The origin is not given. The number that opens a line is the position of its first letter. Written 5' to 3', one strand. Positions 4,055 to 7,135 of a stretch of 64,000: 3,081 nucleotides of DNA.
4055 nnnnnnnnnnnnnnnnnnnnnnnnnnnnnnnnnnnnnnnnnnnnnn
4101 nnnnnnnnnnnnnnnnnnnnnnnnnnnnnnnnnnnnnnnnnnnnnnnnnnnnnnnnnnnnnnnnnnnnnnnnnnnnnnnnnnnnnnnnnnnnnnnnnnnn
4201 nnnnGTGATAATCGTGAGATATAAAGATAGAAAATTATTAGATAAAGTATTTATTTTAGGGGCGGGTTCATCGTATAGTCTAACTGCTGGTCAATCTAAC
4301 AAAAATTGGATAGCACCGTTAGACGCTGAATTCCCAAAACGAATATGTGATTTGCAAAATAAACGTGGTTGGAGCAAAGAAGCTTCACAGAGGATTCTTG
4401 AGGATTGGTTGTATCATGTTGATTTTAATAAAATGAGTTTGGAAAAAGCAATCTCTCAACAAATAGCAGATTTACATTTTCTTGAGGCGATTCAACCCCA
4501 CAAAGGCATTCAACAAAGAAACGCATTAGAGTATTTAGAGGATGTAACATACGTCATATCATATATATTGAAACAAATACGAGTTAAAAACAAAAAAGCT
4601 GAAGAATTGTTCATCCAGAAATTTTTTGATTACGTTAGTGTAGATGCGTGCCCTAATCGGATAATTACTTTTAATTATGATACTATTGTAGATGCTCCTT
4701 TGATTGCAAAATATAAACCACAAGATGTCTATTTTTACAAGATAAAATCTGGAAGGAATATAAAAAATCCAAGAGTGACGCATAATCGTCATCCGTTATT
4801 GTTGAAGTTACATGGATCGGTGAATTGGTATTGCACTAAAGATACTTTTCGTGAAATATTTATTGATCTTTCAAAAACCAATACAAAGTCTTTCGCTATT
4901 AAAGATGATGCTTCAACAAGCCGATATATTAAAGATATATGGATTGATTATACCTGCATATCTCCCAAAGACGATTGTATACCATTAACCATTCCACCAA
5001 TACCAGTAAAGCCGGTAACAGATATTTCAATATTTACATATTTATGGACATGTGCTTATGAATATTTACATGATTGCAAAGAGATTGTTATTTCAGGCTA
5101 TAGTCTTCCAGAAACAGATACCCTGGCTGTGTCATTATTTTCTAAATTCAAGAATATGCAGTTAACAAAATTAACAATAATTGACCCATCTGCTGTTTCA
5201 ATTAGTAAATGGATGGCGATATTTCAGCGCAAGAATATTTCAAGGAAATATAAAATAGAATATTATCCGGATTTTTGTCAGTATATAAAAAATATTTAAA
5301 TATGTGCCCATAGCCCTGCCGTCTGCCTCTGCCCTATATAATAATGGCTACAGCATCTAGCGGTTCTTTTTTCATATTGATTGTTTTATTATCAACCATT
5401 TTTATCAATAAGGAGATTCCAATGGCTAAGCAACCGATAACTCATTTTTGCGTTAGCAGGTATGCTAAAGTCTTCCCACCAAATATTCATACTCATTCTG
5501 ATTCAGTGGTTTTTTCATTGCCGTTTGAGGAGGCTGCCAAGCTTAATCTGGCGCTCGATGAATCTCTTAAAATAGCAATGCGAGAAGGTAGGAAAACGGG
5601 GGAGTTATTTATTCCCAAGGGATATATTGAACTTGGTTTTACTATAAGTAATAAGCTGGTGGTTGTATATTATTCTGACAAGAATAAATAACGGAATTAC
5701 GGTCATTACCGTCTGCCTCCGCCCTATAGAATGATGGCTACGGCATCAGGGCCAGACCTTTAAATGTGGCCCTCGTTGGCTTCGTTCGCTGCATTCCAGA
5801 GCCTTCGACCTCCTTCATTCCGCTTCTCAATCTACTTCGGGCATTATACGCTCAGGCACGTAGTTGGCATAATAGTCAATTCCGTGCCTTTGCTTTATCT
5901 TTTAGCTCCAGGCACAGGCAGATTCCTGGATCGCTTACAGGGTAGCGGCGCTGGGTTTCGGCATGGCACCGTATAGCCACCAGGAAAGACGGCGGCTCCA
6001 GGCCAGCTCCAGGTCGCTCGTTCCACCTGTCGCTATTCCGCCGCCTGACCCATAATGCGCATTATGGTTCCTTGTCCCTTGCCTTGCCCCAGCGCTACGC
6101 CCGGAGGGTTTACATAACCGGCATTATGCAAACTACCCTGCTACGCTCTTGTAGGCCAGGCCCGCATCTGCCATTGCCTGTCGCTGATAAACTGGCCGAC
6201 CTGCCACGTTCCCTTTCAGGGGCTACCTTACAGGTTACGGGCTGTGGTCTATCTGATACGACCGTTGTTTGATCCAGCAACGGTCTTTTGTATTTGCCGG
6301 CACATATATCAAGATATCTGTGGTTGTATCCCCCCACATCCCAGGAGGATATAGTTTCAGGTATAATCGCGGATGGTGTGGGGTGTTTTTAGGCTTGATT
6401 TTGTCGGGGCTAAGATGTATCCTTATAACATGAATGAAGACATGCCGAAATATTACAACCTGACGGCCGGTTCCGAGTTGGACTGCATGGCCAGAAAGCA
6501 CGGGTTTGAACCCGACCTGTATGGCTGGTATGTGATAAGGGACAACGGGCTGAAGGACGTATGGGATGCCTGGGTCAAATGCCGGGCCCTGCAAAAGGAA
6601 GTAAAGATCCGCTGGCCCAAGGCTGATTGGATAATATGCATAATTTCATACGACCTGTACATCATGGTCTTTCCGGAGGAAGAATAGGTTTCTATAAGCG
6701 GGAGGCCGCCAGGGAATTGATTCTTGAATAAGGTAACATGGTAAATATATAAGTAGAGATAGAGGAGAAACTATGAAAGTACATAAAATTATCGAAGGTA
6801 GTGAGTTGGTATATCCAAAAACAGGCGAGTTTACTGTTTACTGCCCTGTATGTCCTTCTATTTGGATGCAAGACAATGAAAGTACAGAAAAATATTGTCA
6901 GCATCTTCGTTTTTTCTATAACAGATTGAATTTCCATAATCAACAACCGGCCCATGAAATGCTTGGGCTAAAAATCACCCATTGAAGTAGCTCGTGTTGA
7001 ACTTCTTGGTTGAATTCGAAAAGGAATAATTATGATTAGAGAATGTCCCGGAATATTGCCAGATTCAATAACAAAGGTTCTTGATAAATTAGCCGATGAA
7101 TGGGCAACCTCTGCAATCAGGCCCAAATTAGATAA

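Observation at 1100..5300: AT-rich sub-island with Abi_C-like, GmrSD-like and a translationally coupled SIR2_2 gene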

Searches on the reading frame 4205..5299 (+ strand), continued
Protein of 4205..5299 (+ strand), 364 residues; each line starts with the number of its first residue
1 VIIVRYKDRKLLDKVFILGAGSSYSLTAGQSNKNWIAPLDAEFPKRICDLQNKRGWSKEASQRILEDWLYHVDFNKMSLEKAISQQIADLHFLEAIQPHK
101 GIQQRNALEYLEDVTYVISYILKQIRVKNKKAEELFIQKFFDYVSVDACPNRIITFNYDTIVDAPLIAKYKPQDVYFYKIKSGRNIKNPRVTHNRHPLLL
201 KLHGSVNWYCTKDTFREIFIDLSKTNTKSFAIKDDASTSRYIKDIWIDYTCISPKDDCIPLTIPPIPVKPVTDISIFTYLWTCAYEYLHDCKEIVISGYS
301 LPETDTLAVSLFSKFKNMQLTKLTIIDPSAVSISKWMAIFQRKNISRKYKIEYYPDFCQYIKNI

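Call 73: search_protein_representatives(alignment_id=A1)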
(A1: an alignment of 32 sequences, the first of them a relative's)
Query: 32 sequences, 353 profile positions. Proteins with E-value up to 0.001 (for the whole library): 8075; up to 1e-10: 2591; up to 1e-30: 72. The best 150 are listed.
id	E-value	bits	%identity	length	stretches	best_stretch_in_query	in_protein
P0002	6.7e-144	495.8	-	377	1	1-352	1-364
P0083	1.5e-138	478.3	-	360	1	1-352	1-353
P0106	3.2e-136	470.5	-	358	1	1-352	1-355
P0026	3.9e-136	470.3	-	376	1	1-350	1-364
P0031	5.0e-136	469.9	-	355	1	1-351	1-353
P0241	3.7e-135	467.1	-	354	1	1-352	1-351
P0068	9.7e-128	442.7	-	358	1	1-351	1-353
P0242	3.2e-122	424.5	-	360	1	2-351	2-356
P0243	1.1e-121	422.7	-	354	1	1-351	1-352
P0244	3.1e-120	418.0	-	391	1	4-352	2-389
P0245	4.3e-119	414.2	-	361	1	1-351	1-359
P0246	1.7e-115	402.4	-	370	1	1-352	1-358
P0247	7.3e-115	400.3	-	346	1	1-351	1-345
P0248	6.2e-114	397.3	-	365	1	1-351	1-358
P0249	6.8e-114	397.1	-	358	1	1-352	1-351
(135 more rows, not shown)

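Call 77: search_protein_families(library=pfam, proteins=[window:4214-5299:+, P0002], max_evalue=1)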
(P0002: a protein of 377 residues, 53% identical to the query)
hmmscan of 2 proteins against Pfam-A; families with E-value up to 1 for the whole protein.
window:4214-5299:+ (361 aa): 4 families
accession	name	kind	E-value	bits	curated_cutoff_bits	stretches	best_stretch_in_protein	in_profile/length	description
PF13289.12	SIR2_2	-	0.00016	22.3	24.5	1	149-212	2-63/141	SIR2-like domain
PF18176.6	KptA_kDCL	-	0.024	15.2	25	1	303-354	15-66/158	KptA in kinetoplastid DICER domain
PF18746.6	aGPT-Pplase3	-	0.068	13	25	1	53-174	94-215/279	Alpha-glutamyl/putrescinyl thymine pyrophosphorylase clade 3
PF07087.16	DUF1353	-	0.15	12.1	22.5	1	41-107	31-88/91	Protein of unknown function (DUF1353)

P0002 (377 aa): 1 family
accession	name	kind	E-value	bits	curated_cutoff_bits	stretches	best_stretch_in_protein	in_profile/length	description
PF13289.12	SIR2_2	-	2e-05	25.1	24.5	1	152-211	2-53/141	SIR2-like domain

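Call 82: search_protein_families(library=padloc, proteins=[L136:4574-5608:+, L136:5611-6663:+, L136:2234-3079:+, L122:2919-4022:+, L122:4198-4824:+, L122:4828-5706:+, L122:5749-6954:+, L122:740-2248:+, L122:2254-2922:+], max_evalue=0.001)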
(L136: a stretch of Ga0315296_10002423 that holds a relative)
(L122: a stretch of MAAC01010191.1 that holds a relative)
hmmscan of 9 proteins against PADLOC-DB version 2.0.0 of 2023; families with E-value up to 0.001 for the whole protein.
L136:4574-5608:+ (344 aa): 3 families
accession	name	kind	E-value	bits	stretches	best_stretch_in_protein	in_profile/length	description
PDLC03877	NsnA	-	3.4e-34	116.7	1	4-260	47-310/385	-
PDLC04027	PD-T4-2_A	-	4.3e-16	56.9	1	13-270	43-306/363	-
PDLC03418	REase_II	-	7.2e-15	53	1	18-242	28-242/372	Type II restriction enzyme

L136:5611-6663:+ (350 aa): 17 families
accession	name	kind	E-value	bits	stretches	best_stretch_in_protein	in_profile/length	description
PDLC04087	SIR2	-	1.3e-11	42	1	145-284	134-259/343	-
PDLC02408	Aga_SIR2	-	4.3e-11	40.5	1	131-330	136-302/343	Class II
PDLC02414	Aga_SIR2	-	1.4e-10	39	1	132-324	107-268/313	-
PDLC04084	SIR2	-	9.2e-09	33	1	43-207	91-256/414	-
PDLC04093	SIR2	-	8.4e-08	29.6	1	3-208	22-219/395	-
PDLC04074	SIR2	-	4.5e-07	27.3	1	146-230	145-233/357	-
PDLC04096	SIR2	-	6.7e-07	27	1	146-216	25-97/230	-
PDLC04967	PDC-S25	-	6.9e-07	26.6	1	10-203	18-198/528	-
PDLC04094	SIR2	-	1.9e-06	25.3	1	4-209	22-216/399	-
PDLC04960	PDC-S21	-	2.1e-06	25.4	1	4-202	18-196/336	-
PDLC04088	SIR2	-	1.2e-05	22.7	1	146-209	176-240/390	-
PDLC04092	SIR2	-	1.3e-05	22.7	1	135-207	110-179/318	-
PDLC04961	PDC-S21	-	7.9e-05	20.1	1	128-208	121-201/336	-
PDLC04082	SIR2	-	0.00017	18.6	0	145-208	130-207/345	-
PDLC04078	SIR2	-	0.00021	19.2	0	185-210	7-32/171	-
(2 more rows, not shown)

L136:2234-3079:+ (281 aa): 0 families

L122:2919-4022:+ (367 aa): 3 families
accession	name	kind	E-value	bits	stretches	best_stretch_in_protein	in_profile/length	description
PDLC03877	NsnA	-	1.3e-23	81.9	1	13-337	49-349/385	-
PDLC04027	PD-T4-2_A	-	8.6e-12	42.8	1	19-148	42-151/363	-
PDLC03418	REase_II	-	4.6e-09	33.9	1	29-163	32-159/372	Type II restriction enzyme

L122:4198-4824:+ (208 aa): 0 families

L122:4828-5706:+ (292 aa): 0 families

L122:5749-6954:+ (401 aa): 10 families
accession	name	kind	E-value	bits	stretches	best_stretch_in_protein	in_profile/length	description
PDLC04084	SIR2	-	4.4e-08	30.8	0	292-391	277-371/414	-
PDLC04087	SIR2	-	1.4e-06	25.5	0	289-340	218-269/343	-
PDLC04093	SIR2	-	3.4e-06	24.3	1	6-226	26-242/395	-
PDLC02408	Aga_SIR2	-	1.3e-05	22.4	0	131-202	143-207/343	Class II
PDLC04082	SIR2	-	1.4e-05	22.2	1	286-336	216-266/345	-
PDLC04088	SIR2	-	3.3e-05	21.2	1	139-201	176-237/390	-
PDLC02414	Aga_SIR2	-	3.7e-05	21.2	0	319-359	220-258/313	-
PDLC04081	SIR2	-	0.0001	19.7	0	188-203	198-213/345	-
PDLC04078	SIR2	-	0.00017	19.5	0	288-340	46-98/171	-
PDLC04092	SIR2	-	0.00045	17.6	0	139-200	121-177/318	-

L122:740-2248:+ (502 aa): 1 family
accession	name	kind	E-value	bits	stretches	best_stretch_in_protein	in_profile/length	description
PDLC03584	REase_II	-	1.3e-09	35.6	1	281-481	187-388/405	Type II restriction enzyme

L122:2254-2922:+ (222 aa): 0 families

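Call 83: search_dna_similar(query=L136:5611-6663:+, collection=plasmids, mode=protein, max_evalue=0.00001, max_rows=20)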
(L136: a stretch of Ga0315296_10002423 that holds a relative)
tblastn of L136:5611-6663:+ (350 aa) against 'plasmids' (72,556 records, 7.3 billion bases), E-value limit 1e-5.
Records with a match: 4; places in all: 4; records where one place covers at least 80% of the query: 0.
Best place of each record, by identity: <60% 4.
By first word of the organism name: Rhizobium 4.
By predicted mobility (MOB-suite, as given by PLSDB): conjugative 3; mobilizable 1.
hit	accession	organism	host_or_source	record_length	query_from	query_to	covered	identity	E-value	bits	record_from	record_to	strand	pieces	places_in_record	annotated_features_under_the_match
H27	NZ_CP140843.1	Rhizobium ruizarguesonis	Trifolium pratense,whole organism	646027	128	346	63%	27.7%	2e-12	76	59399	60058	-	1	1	SIR2 family protein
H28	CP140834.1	Rhizobium ruizarguesonis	Trifolium pratense,whole organism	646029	128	346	63%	27.7%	2e-12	76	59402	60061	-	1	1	SIR2 family protein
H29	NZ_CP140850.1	Rhizobium johnstonii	Trifolium pratense,whole organism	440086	128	326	57%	26.1%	1e-10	70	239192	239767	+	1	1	SIR2 family protein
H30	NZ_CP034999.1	Rhizobium acidisoli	Phaseolus vulgaris,root nodule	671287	136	330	56%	25.7%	1e-6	58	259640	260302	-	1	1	hypothetical protein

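Call 100: search_protein_families(library=padloc, alignment_id=A5, max_evalue=0.00001)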
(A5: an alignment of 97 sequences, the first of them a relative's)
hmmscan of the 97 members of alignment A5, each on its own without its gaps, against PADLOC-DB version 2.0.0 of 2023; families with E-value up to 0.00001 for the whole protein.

A. member 1, L007:4168-5868:+ (567 aa): 25 families
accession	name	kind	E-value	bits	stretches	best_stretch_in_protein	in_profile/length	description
PDLC03029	MTase_I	-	6.6e-221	733.3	1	18-553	2-495/661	Type I methyltransferase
PDLC03022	MTase_I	-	3.6e-45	152.6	1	193-509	166-454/857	Type I methyltransferase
PDLC03031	MTase_I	-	5e-43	145.4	1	193-507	165-462/834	Type I methyltransferase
PDLC03027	MTase_I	-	3.6e-38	129.6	1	193-506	138-414/810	Type I methyltransferase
PDLC03019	MTase_I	-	2.1e-34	117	1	193-499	150-420/932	Type I methyltransferase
PDLC03035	MTase_I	-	3.5e-32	109.8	1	193-479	155-413/653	Type I methyltransferase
PDLC03026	MTase_I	-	2.6e-31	107.3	1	192-527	122-410/487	Type I methyltransferase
PDLC03021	MTase_I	-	6.3e-30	102.4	1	145-500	112-417/491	Type I methyltransferase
PDLC03038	MTase_I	-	1.1e-28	97.6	1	189-474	149-401/896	Type I methyltransferase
PDLC03028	MTase_I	-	3.7e-28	96.1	1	25-505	729-1166/1236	Type I methyltransferase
PDLC03240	MTase_II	-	8.3e-28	95.4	1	35-503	17-433/511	Type II methyltransferase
PDLC03032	MTase_I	-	3.9e-26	89.4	1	193-484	140-395/1001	Type I methyltransferase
PDLC03039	MTase_I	-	8.1e-25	85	1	24-538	6-451/708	Type I methyltransferase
PDLC03033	MTase_I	-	1.7e-22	78.1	1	196-541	185-507/541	Type I methyltransferase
PDLC03020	MTase_I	-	4.4e-18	63.6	1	193-337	165-317/410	Type I methyltransferase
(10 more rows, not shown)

B. families by the number of members that match (of 97 scanned): 202 families (the first 25 are shown)
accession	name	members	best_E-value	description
PDLC03029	MTase_I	2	6.6e-221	Type I methyltransferase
PDLC03028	MTase_I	2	2.6e-150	Type I methyltransferase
PDLC03031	MTase_I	2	2.3e-79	Type I methyltransferase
PDLC03027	MTase_I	2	4.4e-79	Type I methyltransferase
PDLC03022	MTase_I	2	1e-70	Type I methyltransferase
PDLC03038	MTase_I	2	8.3e-70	Type I methyltransferase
PDLC03039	MTase_I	2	1.2e-63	Type I methyltransferase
PDLC03032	MTase_I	2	2.1e-57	Type I methyltransferase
PDLC03019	MTase_I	2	2.2e-46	Type I methyltransferase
PDLC03035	MTase_I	2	2.3e-44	Type I methyltransferase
PDLC03240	MTase_II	2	3.7e-34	Type II methyltransferase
PDLC03021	MTase_I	2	1.3e-33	Type I methyltransferase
PDLC03026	MTase_I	2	2.6e-31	Type I methyltransferase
PDLC03020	MTase_I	2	2.9e-30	Type I methyltransferase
PDLC03033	MTase_I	2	8.9e-28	Type I methyltransferase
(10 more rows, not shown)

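Call 101: search_protein_families(library=pfam, proteins=[L136:4574-5608:+, L136:5611-6663:+, L136:3452-4219:-, L136:6904-7218:+, L136:7208-7642:+, L122:2919-4022:+, L122:5749-6954:+, L122:4828-5706:+], max_evalue=0.001)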
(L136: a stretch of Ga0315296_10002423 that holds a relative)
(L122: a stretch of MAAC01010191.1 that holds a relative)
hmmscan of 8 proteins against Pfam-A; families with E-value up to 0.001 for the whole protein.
L136:4574-5608:+ (344 aa): 1 family
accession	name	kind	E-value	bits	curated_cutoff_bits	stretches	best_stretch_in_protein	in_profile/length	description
PF03235.19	GmrSD_N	-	1.6e-17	64.8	33.2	1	12-157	3-198/199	GmrSD restriction endonuclease, N-terminal domain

L136:5611-6663:+ (350 aa): 1 family
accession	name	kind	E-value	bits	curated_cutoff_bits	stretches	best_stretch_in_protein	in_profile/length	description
PF13289.12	SIR2_2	-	1.6e-07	31.9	24.5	1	145-204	2-53/141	SIR2-like domain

L136:3452-4219:- (255 aa): 2 families
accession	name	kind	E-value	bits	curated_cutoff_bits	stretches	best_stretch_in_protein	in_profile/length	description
PF01936.24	NYN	-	1.1e-32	114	24.2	1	15-148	2-144/145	NYN domain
PF12872.13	OST-HTH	-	3.1e-08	33.8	23.8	1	188-246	14-67/71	OST-HTH/LOTUS domain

L136:6904-7218:+ (104 aa): 2 families
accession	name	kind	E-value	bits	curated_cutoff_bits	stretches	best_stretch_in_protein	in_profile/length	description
PF04014.23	MazE_antitoxin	-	1.8e-08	34.6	24.7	1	19-60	2-45/48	Antidote-toxin recognition MazE, bacterial antitoxin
PF15937.10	PrlF_antitoxin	-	7.3e-06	26.5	32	1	20-77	3-62/99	prlF antitoxin for toxin YhaV_toxin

L136:7208-7642:+ (144 aa): 3 families
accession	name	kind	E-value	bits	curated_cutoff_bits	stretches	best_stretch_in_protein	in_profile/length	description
PF13470.12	PIN_3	-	8.6e-10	39.9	27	1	5-114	2-113/115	PIN domain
PF16289.11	PIN_12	-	1e-05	26.4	32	1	5-54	1-52/172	PIN domain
PF01850.27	PIN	-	1.3e-05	26.2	23.6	1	5-118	1-115/120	PIN domain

L122:2919-4022:+ (367 aa): 1 family
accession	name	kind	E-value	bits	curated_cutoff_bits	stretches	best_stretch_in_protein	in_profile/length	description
PF03235.19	GmrSD_N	-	5.3e-18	66.3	33.2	1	18-160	2-196/199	GmrSD restriction endonuclease, N-terminal domain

L122:5749-6954:+ (401 aa): 1 family
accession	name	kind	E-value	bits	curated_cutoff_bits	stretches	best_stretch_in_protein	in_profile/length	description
PF13289.12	SIR2_2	-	9.9e-06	26.1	24.5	1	138-206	2-60/141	SIR2-like domain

L122:4828-5706:+ (292 aa): 0 families

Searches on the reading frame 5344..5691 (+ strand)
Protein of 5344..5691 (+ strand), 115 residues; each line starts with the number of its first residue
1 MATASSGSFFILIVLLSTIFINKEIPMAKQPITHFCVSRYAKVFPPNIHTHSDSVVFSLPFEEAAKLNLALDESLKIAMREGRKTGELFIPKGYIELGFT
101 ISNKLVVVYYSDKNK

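Call 3: search_protein_families(library=pfam, proteins=[window:5344-5691:+], max_evalue=0.01)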
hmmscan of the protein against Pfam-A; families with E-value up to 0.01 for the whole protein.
window:5344-5691:+ (115 aa): 0 families

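Call 4: search_protein_families(library=padloc, proteins=[window:5344-5691:+], max_evalue=0.01)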
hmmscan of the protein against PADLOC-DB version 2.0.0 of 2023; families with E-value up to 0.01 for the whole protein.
window:5344-5691:+ (115 aa): 0 families

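Call 8: search_protein_families(library=ncbifam, proteins=[window:5344-5691:+], max_evalue=0.01)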
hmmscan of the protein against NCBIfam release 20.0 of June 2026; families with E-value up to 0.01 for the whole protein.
window:5344-5691:+ (115 aa): 0 families

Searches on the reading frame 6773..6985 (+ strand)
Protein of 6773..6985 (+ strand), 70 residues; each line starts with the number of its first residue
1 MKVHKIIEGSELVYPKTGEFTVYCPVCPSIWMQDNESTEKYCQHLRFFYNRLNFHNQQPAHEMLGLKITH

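Call 77: search_protein_families(library=pfam, proteins=[window:6773-6985:+], max_evalue=1)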
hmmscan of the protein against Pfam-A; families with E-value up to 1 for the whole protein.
window:6773-6985:+ (70 aa): 3 families
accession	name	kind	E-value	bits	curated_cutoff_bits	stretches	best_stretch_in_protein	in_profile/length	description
PF06677.18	Auto_anti-p27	-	0.13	12.8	24.1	1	23-42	17-36/40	Sjogren's syndrome/scleroderma autoantigen 1 (Autoantigen p27)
PF08720.15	Hema_stalk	-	0.2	11.8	26.9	1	16-52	125-159/175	Influenza C hemagglutinin stalk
PF13824.12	zf-Mss51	-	0.3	11.7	27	1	27-46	27-46/55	Zinc-finger of mitochondrial splicing suppressor 51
